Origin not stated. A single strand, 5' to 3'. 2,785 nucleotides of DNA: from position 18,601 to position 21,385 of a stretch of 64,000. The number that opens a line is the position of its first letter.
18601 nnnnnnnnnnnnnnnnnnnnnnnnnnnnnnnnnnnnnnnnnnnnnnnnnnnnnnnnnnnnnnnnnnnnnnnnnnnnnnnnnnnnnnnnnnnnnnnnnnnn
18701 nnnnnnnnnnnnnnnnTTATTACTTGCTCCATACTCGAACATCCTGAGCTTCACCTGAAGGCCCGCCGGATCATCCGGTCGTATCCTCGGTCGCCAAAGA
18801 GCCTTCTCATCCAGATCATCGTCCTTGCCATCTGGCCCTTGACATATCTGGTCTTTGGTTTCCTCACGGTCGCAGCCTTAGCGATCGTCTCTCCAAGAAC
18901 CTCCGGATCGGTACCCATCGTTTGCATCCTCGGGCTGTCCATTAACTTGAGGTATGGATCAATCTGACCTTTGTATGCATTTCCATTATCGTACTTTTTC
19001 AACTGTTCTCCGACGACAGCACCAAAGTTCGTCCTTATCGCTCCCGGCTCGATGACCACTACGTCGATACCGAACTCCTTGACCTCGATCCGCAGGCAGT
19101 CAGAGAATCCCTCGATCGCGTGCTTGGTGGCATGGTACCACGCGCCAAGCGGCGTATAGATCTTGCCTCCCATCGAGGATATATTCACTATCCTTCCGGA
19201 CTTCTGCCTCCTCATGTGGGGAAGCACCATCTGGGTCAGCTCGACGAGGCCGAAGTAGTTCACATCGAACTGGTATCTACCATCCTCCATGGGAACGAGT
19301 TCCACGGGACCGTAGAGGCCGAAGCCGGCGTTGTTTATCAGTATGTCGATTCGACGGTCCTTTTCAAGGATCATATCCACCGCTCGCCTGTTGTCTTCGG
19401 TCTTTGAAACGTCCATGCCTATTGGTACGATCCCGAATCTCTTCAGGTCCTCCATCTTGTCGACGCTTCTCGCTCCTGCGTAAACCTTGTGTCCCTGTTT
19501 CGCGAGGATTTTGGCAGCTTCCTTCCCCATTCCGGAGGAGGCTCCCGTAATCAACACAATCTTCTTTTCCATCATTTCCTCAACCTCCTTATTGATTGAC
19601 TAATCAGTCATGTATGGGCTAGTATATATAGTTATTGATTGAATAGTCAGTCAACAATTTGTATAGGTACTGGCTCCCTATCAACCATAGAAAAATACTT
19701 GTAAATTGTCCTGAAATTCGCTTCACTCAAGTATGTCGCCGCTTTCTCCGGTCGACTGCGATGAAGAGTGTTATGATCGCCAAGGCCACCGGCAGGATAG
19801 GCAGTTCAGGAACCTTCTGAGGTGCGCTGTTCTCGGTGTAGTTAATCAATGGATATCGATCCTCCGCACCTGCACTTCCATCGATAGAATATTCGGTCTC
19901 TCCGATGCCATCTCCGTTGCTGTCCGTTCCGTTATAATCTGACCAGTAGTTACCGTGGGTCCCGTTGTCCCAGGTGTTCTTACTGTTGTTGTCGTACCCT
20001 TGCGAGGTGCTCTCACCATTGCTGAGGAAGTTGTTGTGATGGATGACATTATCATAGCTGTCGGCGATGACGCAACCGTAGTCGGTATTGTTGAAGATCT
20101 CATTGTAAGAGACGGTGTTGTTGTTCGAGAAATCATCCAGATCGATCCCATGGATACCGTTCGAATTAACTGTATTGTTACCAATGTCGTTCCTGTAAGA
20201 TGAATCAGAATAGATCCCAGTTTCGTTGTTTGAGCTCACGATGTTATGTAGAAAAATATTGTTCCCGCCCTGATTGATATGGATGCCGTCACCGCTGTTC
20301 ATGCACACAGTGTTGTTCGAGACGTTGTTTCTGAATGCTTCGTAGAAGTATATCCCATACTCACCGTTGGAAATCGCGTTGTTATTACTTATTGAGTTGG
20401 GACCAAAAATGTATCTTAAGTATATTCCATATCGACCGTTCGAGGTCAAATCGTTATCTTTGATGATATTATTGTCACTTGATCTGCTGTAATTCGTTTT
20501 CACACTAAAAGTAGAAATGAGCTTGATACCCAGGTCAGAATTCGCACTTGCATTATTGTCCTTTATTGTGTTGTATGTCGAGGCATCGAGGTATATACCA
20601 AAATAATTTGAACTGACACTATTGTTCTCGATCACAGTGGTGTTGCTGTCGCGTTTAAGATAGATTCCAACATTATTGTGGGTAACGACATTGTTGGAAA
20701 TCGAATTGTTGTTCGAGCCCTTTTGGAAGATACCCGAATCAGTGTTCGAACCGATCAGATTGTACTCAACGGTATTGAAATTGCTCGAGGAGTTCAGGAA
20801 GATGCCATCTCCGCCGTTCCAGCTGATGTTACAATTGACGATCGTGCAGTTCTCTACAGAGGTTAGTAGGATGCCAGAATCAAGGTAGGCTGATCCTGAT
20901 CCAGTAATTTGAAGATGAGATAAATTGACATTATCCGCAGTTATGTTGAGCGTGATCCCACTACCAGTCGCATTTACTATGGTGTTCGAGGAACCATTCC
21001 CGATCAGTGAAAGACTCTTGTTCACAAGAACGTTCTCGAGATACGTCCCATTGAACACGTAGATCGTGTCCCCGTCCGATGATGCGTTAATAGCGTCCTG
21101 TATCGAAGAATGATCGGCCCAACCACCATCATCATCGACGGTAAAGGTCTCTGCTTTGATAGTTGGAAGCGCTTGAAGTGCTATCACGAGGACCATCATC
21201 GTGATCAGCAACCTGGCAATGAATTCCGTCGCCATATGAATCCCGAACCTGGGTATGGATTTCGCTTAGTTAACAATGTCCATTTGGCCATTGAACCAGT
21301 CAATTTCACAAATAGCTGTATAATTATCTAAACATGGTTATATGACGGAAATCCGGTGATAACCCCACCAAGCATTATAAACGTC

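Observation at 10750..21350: ~10.6-kb low-GC genomic island of bacterial-type genes (3 TetR, 2 SDR, RND/MMPL, LtrA, hydrolase)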

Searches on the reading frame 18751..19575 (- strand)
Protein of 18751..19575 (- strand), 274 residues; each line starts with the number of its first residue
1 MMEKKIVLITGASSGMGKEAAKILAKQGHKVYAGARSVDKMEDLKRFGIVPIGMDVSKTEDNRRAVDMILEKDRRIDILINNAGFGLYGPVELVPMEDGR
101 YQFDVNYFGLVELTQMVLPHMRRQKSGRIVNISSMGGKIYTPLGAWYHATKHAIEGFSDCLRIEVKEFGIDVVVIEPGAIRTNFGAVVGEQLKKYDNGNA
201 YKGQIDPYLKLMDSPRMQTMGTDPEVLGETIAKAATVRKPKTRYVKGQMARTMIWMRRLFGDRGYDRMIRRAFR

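Call 3: search_protein_families(library=pfam, proteins=[window:18751-19575:-])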
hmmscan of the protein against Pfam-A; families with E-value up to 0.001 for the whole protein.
window:18751-19575:- (274 aa): 5 families
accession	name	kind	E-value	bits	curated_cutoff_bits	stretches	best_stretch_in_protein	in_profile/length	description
PF00106.31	adh_short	-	3.4e-48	164.1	26.6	1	5-190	1-192/195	short chain dehydrogenase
PF13561.12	adh_short_C2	-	6.9e-32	111.3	27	1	11-191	1-189/236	Enoyl-(Acyl carrier protein) reductase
PF13460.12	NAD_binding_10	-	1.1e-07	32.4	27.2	1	11-182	1-148/184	NAD(P)H-binding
PF08659.16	KR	-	5.6e-07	30.1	22.6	1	7-161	3-163/180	KR domain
PF08643.16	DUF1776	-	3e-05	24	25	1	78-199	96-218/294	Fungal family of unknown function (DUF1776)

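Call 53: search_protein_families(library=ncbifam, proteins=[window:18751-19575:-], max_evalue=0.00001)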
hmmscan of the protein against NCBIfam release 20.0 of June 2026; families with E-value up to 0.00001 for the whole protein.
window:18751-19575:- (274 aa): 211 families (the best 25 are shown)
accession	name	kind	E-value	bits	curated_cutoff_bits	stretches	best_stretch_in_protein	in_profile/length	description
NF004826.0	PRK06182.1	subfamily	3.7e-116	387.2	305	1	1-273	1-273/274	oxidoreductase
NF004823.0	PRK06179.1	subfamily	4.6e-70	236.1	310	1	1-274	2-268/271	oxidoreductase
NF049977.1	KDhSphingRedKdsR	equivalog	3.3e-63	213.6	400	1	2-270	1-264/267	3-ketodihydrosphingosine reductase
NF005372.1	PRK06914.1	subfamily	5.7e-63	212.8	320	1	4-273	2-277/279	SDR family oxidoreductase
NF004824.0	PRK06180.1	subfamily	3.5e-60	203.5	298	1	1-255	1-255/279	oxidoreductase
NF006114.0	PRK08263.1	subfamily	4.3e-57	193.5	290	1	3-254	2-250/280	short chain dehydrogenase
NF004649.0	PRK05993.1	equivalog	1.2e-52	178.9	387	1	2-271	2-275/277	SDR family oxidoreductase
NF005950.0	PRK08017.1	equivalog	3.1e-52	177.4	326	1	4-270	2-255/256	SDR family oxidoreductase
NF005065.0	PRK06482.1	equivalog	7.3e-52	176.4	291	1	6-254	4-251/276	SDR family oxidoreductase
NF004284.0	PRK05693.1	equivalog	5.6e-48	163.9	326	1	5-273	2-268/274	SDR family oxidoreductase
NF006776.0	PRK09291.1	equivalog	3e-45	154.8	265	1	4-198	2-196/257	SDR family oxidoreductase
NF005495.0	PRK07109.1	subfamily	1e-44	153.2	264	1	2-194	6-206/334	SDR family oxidoreductase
NF005878.0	PRK07825.1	subfamily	3.4e-40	138.1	287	1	2-188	7-195/278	short chain dehydrogenase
NF004825.0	PRK06181.1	equivalog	7.1e-39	133.7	215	1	2-184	4-192/268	SDR family oxidoreductase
NF005594.0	PRK07326.1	equivalog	1.2e-36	126.5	271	1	2-186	4-192/237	SDR family oxidoreductase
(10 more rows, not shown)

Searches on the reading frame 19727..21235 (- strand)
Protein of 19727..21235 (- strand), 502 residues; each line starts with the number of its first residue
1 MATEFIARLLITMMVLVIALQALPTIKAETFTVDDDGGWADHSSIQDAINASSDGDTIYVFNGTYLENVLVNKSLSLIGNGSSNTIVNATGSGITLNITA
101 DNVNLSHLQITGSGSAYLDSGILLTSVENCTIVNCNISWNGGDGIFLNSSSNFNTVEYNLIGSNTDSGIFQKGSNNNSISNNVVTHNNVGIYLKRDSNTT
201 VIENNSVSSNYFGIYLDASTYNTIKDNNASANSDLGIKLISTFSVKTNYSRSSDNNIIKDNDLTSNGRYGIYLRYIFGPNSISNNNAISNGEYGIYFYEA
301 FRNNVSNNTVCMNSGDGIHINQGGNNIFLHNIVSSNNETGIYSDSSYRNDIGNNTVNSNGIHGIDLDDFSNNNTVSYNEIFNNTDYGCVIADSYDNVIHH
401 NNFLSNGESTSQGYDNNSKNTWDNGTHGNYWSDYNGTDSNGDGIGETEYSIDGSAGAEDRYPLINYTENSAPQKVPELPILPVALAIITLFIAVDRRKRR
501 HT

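Call 3: search_protein_families(library=pfam, proteins=[window:19727-21235:-])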
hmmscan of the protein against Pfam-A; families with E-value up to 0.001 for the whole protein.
window:19727-21235:- (502 aa): 2 families
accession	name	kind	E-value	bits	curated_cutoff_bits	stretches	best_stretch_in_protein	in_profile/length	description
PF05048.19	NosD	-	2.2e-44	151.9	23.6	3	50-232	2-172/212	Periplasmic copper-binding protein (NosD)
PF13229.12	Beta_helix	-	1.6e-40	138.8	25.9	3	120-250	1-132/158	Right handed beta helix region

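Call 53: search_protein_families(library=ncbifam, proteins=[window:19727-21235:-], max_evalue=0.00001)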
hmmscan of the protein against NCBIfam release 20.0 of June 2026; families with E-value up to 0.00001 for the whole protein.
window:19727-21235:- (502 aa): 4 families
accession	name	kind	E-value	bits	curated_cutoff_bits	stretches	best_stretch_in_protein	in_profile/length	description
TIGR04247.1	NosD_copper_fam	subfamily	4.3e-40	137.5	300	3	186-450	73-327/377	nitrous oxide reductase family maturation protein NosD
TIGR03804.1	para_beta_helix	repeat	1.3e-35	120.8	19.45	3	190-233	1-43/44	parallel beta-helix repeat protein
TIGR03805.1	beta_helix_1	subfamily_domain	1.2e-10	40.9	141.5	0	45-192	1-156/314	parallel beta-helix domain-containing protein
NF038177.1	epimerase_AlgG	equivalog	4.6e-06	25.5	700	0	351-407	335-391/519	mannuronan 5-epimerase AlgG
